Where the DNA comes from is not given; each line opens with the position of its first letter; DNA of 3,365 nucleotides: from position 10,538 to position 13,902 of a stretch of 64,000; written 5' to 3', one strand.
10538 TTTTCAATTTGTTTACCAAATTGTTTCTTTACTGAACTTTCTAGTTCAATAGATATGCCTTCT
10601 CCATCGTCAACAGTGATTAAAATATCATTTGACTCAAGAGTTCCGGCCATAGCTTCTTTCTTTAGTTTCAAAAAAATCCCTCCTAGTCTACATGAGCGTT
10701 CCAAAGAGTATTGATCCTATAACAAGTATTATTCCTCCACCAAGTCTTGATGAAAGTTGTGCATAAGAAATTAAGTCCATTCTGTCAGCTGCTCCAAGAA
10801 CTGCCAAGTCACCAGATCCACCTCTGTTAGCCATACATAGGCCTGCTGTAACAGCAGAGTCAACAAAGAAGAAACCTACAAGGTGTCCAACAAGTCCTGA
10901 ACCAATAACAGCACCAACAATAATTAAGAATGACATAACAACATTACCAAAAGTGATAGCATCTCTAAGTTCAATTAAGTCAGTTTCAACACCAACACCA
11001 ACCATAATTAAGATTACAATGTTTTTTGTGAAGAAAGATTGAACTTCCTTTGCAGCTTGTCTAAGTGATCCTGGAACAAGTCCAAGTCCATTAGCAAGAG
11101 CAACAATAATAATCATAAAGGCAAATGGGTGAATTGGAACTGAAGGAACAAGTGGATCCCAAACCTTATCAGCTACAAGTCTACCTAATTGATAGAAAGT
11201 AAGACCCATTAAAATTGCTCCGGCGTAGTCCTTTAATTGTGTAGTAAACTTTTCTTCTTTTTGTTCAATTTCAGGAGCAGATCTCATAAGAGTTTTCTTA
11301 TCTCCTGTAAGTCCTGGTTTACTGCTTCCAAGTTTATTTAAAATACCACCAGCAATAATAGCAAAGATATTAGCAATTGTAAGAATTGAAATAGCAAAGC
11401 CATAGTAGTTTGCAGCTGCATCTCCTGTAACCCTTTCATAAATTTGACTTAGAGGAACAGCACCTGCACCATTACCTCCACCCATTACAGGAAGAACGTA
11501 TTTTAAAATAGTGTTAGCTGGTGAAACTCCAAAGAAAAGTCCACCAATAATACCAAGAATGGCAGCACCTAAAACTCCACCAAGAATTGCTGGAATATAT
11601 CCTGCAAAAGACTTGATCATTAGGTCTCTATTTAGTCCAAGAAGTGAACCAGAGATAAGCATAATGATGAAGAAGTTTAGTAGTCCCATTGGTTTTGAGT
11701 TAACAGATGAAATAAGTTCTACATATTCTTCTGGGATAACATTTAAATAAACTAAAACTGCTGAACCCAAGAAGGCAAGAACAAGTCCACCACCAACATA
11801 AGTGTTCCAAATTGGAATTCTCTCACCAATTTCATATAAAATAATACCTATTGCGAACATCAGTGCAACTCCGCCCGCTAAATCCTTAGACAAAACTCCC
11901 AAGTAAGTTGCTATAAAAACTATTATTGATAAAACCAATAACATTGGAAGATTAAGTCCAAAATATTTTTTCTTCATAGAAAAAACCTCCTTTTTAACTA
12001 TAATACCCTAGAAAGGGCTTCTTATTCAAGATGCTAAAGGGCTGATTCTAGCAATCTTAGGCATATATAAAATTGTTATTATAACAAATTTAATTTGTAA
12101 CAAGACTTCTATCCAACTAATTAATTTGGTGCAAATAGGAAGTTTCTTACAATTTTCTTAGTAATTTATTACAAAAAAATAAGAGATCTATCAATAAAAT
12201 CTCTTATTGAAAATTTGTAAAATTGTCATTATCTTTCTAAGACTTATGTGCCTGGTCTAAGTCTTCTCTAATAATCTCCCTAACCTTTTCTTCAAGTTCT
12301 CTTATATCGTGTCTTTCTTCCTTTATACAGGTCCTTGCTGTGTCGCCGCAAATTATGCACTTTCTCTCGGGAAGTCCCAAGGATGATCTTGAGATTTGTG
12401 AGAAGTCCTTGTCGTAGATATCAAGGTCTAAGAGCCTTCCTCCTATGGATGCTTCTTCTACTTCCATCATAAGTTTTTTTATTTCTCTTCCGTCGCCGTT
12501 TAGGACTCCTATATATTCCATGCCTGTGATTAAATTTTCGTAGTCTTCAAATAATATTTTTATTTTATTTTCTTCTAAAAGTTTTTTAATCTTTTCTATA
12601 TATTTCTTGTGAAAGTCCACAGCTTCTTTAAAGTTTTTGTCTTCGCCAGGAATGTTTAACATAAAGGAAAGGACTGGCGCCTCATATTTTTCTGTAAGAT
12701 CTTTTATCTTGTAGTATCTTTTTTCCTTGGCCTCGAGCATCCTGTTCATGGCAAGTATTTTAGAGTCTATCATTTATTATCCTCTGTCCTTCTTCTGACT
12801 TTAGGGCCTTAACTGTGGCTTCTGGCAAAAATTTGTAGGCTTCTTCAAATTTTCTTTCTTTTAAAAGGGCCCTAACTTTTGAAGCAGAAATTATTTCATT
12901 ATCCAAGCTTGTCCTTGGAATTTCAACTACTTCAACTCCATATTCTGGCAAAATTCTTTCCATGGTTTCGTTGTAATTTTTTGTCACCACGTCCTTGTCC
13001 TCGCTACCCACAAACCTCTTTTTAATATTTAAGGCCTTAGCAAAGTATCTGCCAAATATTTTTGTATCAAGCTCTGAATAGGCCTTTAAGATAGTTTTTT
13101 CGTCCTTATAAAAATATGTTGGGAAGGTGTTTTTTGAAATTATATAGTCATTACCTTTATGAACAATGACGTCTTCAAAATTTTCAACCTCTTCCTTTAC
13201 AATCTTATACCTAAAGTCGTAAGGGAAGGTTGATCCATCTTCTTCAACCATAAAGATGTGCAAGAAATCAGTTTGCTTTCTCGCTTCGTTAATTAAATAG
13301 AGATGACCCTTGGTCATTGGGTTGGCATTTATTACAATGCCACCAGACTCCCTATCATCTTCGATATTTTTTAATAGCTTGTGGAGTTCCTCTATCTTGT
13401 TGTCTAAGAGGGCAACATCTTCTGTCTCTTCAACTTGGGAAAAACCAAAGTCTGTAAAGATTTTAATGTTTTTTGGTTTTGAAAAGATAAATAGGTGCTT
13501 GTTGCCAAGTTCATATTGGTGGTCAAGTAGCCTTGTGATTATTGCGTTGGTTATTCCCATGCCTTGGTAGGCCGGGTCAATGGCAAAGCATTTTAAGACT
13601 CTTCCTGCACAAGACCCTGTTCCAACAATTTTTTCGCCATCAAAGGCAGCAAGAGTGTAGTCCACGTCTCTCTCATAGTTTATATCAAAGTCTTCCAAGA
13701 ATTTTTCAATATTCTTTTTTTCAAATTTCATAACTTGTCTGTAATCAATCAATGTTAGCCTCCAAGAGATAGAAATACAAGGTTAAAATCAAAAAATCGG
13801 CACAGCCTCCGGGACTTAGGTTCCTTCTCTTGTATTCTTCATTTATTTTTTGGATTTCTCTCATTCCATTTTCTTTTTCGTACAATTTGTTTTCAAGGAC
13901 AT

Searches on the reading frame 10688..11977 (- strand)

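Call 13: search_protein_families(library=pfam, proteins=[window:10688-11977:-], max_evalue=0.00001)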
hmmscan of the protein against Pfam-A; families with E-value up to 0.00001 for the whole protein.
window:10688-11977:- (429 aa): 1 family
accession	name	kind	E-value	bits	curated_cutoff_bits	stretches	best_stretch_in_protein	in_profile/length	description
PF03390.20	2HCT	-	1.8e-136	455.5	26.2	1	6-423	2-415/415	2-hydroxycarboxylate transporter family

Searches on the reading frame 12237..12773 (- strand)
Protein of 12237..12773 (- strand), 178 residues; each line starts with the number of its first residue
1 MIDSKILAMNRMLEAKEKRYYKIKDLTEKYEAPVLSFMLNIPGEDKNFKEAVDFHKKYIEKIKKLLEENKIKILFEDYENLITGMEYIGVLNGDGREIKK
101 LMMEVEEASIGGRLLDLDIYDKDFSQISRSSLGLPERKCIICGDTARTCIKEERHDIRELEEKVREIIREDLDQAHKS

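Call 13: search_protein_families(library=pfam, proteins=[window:12237-12773:-], max_evalue=0.00001)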
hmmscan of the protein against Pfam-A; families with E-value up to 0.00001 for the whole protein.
window:12237-12773:- (178 aa): 1 family
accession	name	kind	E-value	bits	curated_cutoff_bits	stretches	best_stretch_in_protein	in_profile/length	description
PF03802.19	CitX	-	4.2e-48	163.6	25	1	9-170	3-164/165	Apo-citrate lyase phosphoribosyl-dephospho-CoA transferase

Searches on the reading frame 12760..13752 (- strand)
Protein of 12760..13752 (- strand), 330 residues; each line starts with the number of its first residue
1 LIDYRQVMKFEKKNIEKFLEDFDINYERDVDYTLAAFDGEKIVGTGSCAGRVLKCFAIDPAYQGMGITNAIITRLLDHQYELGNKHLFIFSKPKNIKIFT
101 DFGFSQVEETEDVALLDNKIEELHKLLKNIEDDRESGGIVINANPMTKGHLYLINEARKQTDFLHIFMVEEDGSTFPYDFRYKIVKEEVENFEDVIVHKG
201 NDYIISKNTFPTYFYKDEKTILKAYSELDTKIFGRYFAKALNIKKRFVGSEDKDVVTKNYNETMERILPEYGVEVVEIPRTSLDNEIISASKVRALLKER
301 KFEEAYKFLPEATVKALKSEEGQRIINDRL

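Call 13: search_protein_families(library=pfam, proteins=[window:12760-13752:-], max_evalue=0.00001)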
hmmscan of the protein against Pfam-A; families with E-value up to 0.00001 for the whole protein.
window:12760-13752:- (330 aa): 3 families
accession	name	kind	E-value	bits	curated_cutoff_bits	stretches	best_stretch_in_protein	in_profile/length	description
PF08218.17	Citrate_ly_lig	-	2.4e-64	216.8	20.9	1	137-315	2-180/182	Citrate lyase ligase C-terminal domain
PF13673.13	Acetyltransf_10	-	2.5e-08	34.4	23.6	1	10-110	13-113/128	Acetyltransferase (GNAT) domain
PF05636.17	HIGH_NTase1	-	1.1e-06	28.7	27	0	138-163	5-30/402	HIGH Nucleotidyl Transferase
